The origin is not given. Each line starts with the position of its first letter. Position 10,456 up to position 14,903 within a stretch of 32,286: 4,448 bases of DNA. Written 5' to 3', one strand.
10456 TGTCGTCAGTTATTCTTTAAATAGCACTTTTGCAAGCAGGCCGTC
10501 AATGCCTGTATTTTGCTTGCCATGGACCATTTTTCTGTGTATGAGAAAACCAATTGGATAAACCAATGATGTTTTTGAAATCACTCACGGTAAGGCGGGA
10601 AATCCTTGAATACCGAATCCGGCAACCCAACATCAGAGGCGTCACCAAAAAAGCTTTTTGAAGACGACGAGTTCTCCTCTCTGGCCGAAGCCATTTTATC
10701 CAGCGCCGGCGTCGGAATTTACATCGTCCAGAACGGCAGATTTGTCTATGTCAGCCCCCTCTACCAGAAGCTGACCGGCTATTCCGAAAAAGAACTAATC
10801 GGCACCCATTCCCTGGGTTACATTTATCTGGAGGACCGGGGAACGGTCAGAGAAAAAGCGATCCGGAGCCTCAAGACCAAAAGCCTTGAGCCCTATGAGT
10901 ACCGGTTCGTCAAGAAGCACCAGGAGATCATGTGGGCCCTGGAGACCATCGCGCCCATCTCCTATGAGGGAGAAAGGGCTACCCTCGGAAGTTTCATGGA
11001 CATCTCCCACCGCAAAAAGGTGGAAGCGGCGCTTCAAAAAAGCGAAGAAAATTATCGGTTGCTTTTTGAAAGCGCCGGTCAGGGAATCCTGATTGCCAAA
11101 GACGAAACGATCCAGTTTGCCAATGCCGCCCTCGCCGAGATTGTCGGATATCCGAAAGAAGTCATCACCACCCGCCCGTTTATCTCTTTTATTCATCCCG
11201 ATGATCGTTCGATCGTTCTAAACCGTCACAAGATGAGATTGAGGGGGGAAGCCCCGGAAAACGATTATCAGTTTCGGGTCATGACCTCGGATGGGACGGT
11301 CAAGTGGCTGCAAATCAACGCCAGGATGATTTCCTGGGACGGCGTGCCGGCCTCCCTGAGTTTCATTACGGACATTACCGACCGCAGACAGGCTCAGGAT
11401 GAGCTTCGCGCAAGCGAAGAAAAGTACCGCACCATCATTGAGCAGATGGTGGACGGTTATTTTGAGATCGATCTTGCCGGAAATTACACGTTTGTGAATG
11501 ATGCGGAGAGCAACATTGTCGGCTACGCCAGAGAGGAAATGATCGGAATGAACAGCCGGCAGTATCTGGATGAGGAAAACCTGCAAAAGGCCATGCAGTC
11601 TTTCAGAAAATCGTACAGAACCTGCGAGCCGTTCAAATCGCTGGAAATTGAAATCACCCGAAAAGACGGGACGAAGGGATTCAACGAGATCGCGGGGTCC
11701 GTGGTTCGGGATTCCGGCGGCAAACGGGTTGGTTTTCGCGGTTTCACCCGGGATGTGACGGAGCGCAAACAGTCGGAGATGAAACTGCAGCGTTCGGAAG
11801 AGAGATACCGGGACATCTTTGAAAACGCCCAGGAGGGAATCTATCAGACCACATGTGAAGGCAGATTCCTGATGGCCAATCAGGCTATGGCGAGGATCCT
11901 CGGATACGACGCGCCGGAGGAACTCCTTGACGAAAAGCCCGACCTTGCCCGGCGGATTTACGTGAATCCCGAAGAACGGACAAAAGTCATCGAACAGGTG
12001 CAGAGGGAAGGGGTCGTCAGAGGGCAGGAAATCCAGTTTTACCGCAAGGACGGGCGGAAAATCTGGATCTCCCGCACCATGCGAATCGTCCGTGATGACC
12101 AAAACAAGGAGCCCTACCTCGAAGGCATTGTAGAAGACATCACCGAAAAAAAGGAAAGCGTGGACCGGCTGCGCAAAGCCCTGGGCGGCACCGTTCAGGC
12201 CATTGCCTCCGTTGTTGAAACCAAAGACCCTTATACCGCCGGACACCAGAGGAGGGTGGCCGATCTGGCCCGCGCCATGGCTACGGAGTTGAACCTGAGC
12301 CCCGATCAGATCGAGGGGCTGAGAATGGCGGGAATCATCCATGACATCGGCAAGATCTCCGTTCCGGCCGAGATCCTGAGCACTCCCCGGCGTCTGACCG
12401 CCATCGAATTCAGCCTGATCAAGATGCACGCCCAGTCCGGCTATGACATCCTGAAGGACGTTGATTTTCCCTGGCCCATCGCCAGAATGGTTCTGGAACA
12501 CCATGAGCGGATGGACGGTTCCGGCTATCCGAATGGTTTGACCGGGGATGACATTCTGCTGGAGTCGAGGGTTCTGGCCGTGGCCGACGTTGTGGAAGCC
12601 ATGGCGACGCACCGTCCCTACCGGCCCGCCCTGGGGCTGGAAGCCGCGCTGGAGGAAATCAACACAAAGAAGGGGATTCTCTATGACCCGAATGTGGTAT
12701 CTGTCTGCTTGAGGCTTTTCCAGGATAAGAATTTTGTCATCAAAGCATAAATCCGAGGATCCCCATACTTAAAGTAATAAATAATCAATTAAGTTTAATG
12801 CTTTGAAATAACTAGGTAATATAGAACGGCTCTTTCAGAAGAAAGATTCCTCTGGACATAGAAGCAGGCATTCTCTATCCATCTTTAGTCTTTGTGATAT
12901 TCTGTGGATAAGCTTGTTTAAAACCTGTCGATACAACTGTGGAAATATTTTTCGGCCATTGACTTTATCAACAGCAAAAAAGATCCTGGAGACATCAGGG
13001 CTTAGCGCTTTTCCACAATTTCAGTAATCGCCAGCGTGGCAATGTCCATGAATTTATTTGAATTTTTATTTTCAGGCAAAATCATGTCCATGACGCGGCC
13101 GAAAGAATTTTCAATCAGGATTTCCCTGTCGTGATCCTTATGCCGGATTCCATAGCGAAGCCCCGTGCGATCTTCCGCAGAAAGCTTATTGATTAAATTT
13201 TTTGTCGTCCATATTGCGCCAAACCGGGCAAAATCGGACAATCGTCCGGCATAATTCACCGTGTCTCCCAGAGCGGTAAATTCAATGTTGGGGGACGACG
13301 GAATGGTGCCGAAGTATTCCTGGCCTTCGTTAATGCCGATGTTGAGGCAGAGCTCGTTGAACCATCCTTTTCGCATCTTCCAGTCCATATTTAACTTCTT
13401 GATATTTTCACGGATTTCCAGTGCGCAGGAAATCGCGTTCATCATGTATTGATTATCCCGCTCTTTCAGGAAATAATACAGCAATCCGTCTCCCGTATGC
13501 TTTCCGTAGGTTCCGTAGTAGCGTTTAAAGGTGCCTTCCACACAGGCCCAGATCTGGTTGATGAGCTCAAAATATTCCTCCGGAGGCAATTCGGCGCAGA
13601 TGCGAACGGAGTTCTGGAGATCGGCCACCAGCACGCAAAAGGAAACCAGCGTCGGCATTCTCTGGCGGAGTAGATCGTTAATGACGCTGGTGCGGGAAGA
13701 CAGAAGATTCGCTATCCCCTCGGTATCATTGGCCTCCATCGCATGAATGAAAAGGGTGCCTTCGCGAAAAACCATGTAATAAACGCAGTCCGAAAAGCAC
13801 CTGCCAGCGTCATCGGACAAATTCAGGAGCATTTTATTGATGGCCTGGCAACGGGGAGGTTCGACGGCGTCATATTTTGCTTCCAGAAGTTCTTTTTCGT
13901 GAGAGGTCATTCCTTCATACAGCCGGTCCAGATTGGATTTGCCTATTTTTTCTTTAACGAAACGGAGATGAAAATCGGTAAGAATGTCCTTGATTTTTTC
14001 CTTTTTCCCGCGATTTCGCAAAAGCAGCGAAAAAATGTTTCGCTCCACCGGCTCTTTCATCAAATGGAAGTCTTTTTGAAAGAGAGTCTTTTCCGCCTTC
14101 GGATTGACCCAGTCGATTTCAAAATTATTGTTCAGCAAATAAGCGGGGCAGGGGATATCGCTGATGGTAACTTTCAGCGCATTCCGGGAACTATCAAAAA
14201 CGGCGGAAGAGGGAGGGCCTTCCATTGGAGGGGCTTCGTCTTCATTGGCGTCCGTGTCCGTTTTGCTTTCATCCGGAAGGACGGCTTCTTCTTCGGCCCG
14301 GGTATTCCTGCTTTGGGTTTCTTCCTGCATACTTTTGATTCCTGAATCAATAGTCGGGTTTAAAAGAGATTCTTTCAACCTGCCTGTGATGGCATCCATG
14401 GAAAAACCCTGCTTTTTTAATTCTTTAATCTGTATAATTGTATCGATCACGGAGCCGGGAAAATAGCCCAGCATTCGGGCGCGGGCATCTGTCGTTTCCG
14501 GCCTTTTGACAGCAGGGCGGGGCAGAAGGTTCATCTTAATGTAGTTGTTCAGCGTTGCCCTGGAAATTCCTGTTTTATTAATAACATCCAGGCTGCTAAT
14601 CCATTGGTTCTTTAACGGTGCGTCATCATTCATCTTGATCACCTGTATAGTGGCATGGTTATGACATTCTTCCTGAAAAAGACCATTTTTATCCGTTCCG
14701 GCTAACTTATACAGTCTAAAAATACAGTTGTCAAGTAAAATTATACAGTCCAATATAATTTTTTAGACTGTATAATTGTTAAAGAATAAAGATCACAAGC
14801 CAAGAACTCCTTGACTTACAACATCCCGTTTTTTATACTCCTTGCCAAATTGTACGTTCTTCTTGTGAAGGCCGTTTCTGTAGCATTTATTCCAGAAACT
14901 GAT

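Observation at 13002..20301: Unassigned five-gene module: DNA-binding cyclase divergent from a MinD-like / HAMP-sensor / dehydrogenase / SAHH-like operon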

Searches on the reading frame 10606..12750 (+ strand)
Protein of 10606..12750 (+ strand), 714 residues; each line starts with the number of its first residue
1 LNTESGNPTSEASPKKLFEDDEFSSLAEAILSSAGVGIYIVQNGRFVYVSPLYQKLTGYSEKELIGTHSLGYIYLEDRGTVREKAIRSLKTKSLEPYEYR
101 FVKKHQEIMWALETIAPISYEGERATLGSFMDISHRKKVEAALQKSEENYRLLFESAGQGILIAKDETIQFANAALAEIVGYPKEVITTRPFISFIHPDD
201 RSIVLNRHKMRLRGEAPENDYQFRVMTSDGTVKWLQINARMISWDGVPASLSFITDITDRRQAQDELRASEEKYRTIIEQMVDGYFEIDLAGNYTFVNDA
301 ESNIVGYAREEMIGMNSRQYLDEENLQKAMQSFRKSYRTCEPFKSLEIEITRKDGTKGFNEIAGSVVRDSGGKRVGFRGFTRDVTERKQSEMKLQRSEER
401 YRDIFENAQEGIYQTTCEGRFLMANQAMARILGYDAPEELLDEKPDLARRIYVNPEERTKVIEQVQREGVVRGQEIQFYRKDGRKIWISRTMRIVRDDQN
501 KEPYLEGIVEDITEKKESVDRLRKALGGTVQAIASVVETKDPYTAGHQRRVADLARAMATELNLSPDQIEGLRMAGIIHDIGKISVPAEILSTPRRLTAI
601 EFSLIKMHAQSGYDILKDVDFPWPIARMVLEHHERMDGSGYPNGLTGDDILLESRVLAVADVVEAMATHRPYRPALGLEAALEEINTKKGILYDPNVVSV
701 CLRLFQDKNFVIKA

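Call 96: search_protein_families(library=pfam, proteins=[window:10606-12750:+], max_evalue=0.00001)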
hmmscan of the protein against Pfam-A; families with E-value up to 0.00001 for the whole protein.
window:10606-12750:+ (714 aa): 7 families
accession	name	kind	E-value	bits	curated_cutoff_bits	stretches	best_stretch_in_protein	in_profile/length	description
PF00989.32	PAS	-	1.4e-50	170.4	22.6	4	272-384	1-113/113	PAS fold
PF13426.13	PAS_9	-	3.5e-49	165.8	27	4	283-386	2-103/103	PAS domain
PF08447.18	PAS_3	-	1.9e-47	159.9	25.6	4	171-249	3-83/89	PAS fold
PF13487.12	HD_5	-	4.9e-39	134.2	27.2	1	533-697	3-170/170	HD domain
PF13188.13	PAS_8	-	1.2e-29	101.6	21.8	1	399-453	1-52/65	PAS domain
PF08448.16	PAS_4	-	6.9e-26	91.1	23.1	1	279-389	2-110/110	PAS fold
PF01966.28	HD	-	3e-20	73.1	22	1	545-666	2-116/116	HD domain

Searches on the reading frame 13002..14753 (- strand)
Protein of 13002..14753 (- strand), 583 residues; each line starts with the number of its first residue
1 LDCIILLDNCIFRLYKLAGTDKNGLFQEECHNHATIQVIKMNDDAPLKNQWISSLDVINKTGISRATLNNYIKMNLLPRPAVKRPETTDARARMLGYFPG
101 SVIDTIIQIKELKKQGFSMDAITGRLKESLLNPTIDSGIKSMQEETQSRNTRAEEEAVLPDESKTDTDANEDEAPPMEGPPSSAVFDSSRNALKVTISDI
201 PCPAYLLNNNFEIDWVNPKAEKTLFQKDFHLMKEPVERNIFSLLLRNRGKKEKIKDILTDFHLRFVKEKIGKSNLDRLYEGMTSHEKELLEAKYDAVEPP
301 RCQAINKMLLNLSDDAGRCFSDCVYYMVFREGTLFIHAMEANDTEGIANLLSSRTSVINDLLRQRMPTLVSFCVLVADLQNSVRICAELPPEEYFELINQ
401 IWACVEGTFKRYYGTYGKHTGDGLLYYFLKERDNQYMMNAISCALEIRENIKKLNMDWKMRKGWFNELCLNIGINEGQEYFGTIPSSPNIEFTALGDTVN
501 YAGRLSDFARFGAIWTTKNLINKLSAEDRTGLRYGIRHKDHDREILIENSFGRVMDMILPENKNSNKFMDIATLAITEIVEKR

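Call 3: search_protein_families(library=pfam, proteins=[window:13002-14753:-], max_evalue=0.01)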
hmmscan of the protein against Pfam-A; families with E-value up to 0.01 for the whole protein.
window:13002-14753:- (583 aa): 2 families
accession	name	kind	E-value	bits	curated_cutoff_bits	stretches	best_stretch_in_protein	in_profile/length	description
PF00211.25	Guanylate_cyc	-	5.5e-09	36.3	21.9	1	372-525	9-156/183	Adenylate and Guanylate cyclase catalytic domain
PF13411.12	MerR_1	-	0.0031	18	21.6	1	57-127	6-67/69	MerR HTH family regulatory protein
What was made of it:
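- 13002..14633 (-): HTH(MerR-like, weak)-unknown middle-class III nucleotidyl cyclase, 543 aa from ATG 14633. It is a lineage-specific neighbour, not a conserved member of the module. PF00211 E 5.5e-9; MerR_1 E 0.003, below cut-off (call 3).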

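Call 4: search_protein_families(library=ncbifam, proteins=[window:13002-14753:-], max_evalue=0.01)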
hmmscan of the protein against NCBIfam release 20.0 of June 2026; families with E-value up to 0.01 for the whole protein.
window:13002-14753:- (583 aa): 0 families

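Call 14: search_protein_families(library=padloc, proteins=[window:13002-14633:-], max_evalue=0.01)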
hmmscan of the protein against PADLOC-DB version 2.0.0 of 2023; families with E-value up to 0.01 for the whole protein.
window:13002-14633:- (543 aa): 7 families
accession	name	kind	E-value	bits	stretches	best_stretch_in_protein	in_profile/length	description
PDLC02367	PycC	-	7.9e-12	43.1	1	331-489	43-197/226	-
PDLC00766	PycC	-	5.9e-07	27.2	1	332-490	44-201/232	Pycsar cyclase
PDLC00734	PycC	-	1.1e-06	26.1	1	334-468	192-323/374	Pycsar cyclase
PDLC02370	PycC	-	4.6e-06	24.2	1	334-439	84-190/340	-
PDLC00764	PycC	-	5.8e-06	23.5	1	333-471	96-240/449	Pycsar cyclase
PDLC02369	PycC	-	1.7e-05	22.5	1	332-489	47-193/248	-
PDLC04133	mad1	-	0.0071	14.6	0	10-40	4-33/60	mads_1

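Call 56: search_protein_families(library=ncbifam, proteins=[window:13002-14633:-], max_evalue=0.00001)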
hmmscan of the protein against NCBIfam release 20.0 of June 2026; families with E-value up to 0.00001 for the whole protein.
window:13002-14633:- (543 aa): 0 families

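Call 92: search_solved_structures(query=window:13002-14633:-, max_evalue=0.01, show_alignments=1)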
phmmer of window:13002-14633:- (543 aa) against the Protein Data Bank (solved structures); distinct sequences matched with E-value up to 0.01: 18.
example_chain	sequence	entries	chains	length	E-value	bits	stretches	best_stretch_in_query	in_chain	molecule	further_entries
2w01_A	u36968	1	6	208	7e-09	38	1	333-481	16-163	ADENYLATE CYCLASE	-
3r5g_A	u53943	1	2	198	1.3e-08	37.1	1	333-476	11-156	CyaB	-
6fht_A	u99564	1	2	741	3e-08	35.9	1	333-481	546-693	Bacteriophytochrome,Adenylate cyclase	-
1wc1_A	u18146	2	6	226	4e-08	35.5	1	314-474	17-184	ADENYLATE CYCLASE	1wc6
1wc0_A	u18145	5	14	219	2e-07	33.2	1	332-474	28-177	ADENYLATE CYCLASE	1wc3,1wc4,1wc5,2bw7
5mbg_A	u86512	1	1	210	1.1e-06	30.7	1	327-470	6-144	Beta subunit of photoactivated adenylyl cyclase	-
5mbj_A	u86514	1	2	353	3.2e-06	29.2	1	326-470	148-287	Beta subunit of photoactivated adenylyl cyclase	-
5mbk_A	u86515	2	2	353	3.2e-06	29.2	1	326-470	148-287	Beta subunit of photoactivated adenylyl cyclase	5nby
5m27_A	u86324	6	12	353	3.2e-06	29.2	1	326-470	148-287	Beta subunit of photoactivated adenylyl cyclase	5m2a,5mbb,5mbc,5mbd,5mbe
5mbh_A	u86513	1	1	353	3.2e-06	29.2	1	326-470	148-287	Beta subunit of photoactivated adenylyl cyclase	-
5x4t_A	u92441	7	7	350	1e-05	27.5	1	307-470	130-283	Photoactivated adenylyl cyclase | Family 3 adenylate cyclase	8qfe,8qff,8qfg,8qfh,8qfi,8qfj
9f1z_A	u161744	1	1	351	1e-05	27.5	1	307-470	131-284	Family 3 adenylate cyclase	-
5x4u_A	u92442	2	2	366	1.1e-05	27.4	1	307-470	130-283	Photoactivated adenylyl cyclase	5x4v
4yus_A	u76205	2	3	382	1.3e-05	27.2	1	307-470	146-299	Family 3 adenylate cyclase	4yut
9f1w_A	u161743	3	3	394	1.4e-05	27.1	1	307-470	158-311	Family 3 adenylate cyclase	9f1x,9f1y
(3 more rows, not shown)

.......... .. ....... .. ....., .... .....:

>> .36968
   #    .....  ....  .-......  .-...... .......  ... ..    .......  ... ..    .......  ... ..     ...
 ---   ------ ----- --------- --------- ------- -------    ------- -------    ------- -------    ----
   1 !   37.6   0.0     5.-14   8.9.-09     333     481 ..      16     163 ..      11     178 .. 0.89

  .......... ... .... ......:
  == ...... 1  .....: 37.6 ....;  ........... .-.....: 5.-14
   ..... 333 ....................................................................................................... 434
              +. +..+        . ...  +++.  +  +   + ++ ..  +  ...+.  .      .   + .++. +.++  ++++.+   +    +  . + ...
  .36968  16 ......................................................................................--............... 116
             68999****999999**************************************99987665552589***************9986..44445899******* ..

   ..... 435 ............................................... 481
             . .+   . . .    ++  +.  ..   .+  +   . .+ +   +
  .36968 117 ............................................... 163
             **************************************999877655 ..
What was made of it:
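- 13002..14633 (-): Best PDB relatives are bacterial adenylate cyclases (call 92).
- On Class III adenylate/guanylate cyclase: PDB relatives are CyaB and CyaC (call 92).
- The cyclase has the catalytic residues (call 92).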
